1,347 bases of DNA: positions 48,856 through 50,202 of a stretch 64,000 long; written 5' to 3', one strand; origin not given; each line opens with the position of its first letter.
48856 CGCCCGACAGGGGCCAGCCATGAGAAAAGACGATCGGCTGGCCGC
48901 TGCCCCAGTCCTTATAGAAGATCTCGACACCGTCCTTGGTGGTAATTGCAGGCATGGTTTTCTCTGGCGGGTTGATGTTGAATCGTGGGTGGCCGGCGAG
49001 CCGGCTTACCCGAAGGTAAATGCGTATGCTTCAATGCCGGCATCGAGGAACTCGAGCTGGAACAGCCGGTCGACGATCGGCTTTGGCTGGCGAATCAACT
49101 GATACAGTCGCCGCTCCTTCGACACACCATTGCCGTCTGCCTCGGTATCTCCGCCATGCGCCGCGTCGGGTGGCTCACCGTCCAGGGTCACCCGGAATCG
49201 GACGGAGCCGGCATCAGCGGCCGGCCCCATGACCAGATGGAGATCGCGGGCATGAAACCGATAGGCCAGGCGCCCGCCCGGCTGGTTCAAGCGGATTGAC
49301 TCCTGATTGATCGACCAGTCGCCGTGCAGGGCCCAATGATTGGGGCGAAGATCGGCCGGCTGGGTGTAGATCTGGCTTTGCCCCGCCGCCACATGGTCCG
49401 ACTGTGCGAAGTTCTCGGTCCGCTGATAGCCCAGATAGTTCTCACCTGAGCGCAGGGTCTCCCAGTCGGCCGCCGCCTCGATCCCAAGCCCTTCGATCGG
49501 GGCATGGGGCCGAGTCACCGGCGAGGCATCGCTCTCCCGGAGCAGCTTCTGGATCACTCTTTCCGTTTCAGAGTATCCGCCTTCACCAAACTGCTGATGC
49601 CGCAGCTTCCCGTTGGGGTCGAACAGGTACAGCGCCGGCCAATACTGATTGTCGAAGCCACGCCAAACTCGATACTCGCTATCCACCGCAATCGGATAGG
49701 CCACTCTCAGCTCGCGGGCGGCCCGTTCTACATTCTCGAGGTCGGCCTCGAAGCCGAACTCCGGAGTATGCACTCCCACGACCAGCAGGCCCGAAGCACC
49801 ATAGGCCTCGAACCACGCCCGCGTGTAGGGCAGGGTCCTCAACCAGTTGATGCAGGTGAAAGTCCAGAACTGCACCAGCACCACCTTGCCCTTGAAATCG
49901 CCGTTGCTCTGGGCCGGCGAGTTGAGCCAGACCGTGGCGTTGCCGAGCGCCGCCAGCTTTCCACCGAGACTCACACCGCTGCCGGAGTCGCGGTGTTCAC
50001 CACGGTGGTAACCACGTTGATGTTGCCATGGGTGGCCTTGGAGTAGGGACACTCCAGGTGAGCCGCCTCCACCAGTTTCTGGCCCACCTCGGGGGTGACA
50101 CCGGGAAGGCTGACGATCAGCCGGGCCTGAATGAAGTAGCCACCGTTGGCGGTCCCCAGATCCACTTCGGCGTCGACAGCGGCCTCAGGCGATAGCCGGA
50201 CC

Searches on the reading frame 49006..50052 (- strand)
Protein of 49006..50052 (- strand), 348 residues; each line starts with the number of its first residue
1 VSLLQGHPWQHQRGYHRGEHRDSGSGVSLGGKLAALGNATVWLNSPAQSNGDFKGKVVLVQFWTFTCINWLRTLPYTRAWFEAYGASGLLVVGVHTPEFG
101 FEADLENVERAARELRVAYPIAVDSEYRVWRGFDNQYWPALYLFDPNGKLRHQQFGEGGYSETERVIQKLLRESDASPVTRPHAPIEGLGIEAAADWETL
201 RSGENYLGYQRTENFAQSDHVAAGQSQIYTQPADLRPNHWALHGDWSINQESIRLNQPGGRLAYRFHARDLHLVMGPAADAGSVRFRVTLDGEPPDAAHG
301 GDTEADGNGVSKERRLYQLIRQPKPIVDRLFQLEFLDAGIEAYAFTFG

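Call 64: search_protein_families(library=pfam, proteins=[window:49006-50052:-], max_evalue=0.00001)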
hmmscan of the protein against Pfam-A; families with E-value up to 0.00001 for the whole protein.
window:49006-50052:- (348 aa): 2 families
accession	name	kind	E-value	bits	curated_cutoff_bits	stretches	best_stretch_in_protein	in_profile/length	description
PF17991.7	Thioredoxin_10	-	1.7e-45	155.5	27.1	1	202-348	1-142/142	Thioredoxin like C-terminal domain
PF00578.27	AhpC-TSA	-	1.1e-06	29.1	26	1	51-152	21-123/124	AhpC/TSA family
